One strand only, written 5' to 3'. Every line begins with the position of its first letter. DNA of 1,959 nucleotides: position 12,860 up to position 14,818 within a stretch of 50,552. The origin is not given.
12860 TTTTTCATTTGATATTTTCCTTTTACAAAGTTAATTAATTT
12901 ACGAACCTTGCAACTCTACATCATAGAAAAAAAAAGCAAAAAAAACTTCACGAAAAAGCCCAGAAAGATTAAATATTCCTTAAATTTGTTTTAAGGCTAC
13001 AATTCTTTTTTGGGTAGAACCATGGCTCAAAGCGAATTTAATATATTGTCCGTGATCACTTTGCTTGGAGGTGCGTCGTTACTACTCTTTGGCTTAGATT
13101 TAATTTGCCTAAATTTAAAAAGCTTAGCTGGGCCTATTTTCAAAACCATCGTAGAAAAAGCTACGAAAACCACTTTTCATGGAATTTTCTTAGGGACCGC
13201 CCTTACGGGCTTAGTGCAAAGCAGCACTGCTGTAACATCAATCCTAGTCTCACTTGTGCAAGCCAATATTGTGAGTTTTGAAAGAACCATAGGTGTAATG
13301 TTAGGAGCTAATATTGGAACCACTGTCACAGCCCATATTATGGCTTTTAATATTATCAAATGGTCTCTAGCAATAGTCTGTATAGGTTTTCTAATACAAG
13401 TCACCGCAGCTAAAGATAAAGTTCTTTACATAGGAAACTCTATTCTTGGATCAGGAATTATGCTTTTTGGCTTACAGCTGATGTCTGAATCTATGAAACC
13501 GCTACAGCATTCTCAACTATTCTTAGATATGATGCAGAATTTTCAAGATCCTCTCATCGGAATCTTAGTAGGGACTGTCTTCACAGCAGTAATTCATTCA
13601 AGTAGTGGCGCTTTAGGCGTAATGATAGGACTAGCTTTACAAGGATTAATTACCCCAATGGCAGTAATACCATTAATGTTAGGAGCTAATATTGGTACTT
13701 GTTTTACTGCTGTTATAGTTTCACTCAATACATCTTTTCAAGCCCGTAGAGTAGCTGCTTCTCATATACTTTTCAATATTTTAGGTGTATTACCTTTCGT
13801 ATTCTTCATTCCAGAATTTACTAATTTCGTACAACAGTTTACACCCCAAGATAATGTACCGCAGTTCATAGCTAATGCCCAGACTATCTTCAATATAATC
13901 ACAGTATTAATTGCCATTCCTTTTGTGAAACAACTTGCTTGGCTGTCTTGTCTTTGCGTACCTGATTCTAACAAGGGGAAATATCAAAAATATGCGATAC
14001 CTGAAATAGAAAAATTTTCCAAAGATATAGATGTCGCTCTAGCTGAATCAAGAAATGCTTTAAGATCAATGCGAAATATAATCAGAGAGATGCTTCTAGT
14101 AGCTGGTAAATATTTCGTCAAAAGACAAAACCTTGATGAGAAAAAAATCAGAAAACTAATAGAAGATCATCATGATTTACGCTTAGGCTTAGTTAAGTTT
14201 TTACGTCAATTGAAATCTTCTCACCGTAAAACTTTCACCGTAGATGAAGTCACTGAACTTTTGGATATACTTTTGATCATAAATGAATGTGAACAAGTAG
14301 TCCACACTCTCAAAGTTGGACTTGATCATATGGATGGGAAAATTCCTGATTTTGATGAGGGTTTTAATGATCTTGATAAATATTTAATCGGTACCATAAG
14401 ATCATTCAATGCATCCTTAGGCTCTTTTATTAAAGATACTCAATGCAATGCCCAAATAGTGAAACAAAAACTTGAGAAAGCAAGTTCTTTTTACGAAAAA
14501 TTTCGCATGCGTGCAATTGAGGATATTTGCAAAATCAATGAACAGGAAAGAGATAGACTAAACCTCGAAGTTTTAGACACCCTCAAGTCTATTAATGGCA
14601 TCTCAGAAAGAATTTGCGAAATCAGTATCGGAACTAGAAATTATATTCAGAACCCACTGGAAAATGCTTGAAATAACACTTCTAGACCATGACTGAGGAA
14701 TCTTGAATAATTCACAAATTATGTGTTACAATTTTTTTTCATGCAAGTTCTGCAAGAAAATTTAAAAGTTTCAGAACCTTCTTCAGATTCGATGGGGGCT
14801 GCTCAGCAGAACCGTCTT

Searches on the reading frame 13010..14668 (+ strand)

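Call 73: search_protein_families(library=pfam, proteins=[window:13010-14668:+], max_evalue=0.00001)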
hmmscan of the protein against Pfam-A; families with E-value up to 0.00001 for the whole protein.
window:13010-14668:+ (553 aa): 1 family
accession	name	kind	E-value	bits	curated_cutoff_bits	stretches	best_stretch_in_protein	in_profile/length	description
PF02690.20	Na_Pi_cotrans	-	4.3e-50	169.7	29.1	2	24-159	1-136/137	Na+/Pi-cotransporter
